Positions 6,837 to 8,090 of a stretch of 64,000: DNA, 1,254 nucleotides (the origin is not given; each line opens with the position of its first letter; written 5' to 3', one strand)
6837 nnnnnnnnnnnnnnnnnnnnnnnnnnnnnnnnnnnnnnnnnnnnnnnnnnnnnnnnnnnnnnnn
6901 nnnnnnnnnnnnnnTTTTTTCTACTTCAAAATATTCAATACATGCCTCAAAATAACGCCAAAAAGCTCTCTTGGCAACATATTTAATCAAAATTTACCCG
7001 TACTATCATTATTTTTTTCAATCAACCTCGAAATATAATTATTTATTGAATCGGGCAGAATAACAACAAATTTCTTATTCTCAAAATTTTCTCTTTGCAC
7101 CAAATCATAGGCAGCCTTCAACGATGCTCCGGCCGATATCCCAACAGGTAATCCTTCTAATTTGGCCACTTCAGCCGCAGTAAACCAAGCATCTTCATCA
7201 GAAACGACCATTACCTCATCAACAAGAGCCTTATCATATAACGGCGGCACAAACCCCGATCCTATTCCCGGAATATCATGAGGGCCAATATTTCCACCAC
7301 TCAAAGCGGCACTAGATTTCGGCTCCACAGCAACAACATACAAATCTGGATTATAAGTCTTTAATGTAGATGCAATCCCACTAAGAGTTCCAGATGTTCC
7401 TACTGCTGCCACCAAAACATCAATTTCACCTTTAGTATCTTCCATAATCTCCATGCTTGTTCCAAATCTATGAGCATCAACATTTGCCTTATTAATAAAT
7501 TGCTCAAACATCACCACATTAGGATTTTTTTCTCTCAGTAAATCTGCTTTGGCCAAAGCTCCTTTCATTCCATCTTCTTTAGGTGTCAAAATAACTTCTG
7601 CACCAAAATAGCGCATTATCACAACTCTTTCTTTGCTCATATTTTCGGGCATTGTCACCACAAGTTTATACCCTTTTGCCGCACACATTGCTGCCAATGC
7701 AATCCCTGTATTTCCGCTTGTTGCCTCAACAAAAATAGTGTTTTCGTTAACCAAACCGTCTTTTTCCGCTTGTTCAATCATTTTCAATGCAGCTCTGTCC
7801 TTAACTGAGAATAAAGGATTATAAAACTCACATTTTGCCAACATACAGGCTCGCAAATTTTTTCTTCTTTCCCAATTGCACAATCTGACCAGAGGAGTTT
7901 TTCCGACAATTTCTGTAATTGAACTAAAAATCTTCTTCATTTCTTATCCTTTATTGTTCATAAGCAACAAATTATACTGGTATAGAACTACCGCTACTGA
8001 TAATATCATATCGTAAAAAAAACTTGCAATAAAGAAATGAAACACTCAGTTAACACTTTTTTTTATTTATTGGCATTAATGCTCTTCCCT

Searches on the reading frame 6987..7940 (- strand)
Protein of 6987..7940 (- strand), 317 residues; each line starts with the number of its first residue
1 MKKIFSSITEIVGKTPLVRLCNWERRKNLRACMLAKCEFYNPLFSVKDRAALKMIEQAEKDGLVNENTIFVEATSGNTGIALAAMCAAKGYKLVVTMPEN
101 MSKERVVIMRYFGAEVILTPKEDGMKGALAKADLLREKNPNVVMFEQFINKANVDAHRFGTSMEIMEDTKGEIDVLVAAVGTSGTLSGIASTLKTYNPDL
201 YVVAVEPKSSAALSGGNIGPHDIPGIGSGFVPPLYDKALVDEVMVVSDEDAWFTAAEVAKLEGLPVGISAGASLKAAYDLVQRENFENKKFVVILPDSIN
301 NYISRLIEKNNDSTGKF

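Call 11: find_encoding_contigs(protein=window:6987-7940:-, flank=10000, max_places=1)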
Protein window:6987-7940:- (317 aa): 23 contigs read that carry it; 1 place shown.
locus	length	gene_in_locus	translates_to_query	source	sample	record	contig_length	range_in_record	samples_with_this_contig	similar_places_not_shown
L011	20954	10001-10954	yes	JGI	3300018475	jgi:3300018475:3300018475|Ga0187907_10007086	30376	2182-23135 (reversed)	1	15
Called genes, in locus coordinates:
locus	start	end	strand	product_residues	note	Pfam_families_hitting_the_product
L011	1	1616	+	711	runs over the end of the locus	PF13365:Trypsin_2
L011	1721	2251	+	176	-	PF00227:Proteasome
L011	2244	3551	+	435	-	PF00493:MCM (faint), PF00004:AAA (weak), PF07728:AAA_5 (faint), PF07724:AAA_2, PF00004:AAA (weak)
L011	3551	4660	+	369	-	PF04055:Radical_SAM, PF06969:HemN_C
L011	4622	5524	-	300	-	-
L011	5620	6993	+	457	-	PF07690:MFS_1, PF13000:Acatn, PF07690:MFS_1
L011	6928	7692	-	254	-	PF00106:adh_short, PF01370:Epimerase (weak), PF02719:Polysacc_synt_2, PF08659:KR, PF16363:GDP_Man_Dehyd (weak), PF13561:adh_short_C2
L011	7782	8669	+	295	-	PF03755:YicC-like_N, PF08340:YicC-like_C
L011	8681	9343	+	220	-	PF00625:Guanylate_kin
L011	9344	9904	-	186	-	-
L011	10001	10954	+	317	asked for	PF00291:PALP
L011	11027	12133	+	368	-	PF03739:LptF_LptG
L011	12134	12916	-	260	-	-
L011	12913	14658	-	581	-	PF00664:ABC_membrane, PF02463:SMC_N, PF00005:ABC_tran, PF00004:AAA (faint)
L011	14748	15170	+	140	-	-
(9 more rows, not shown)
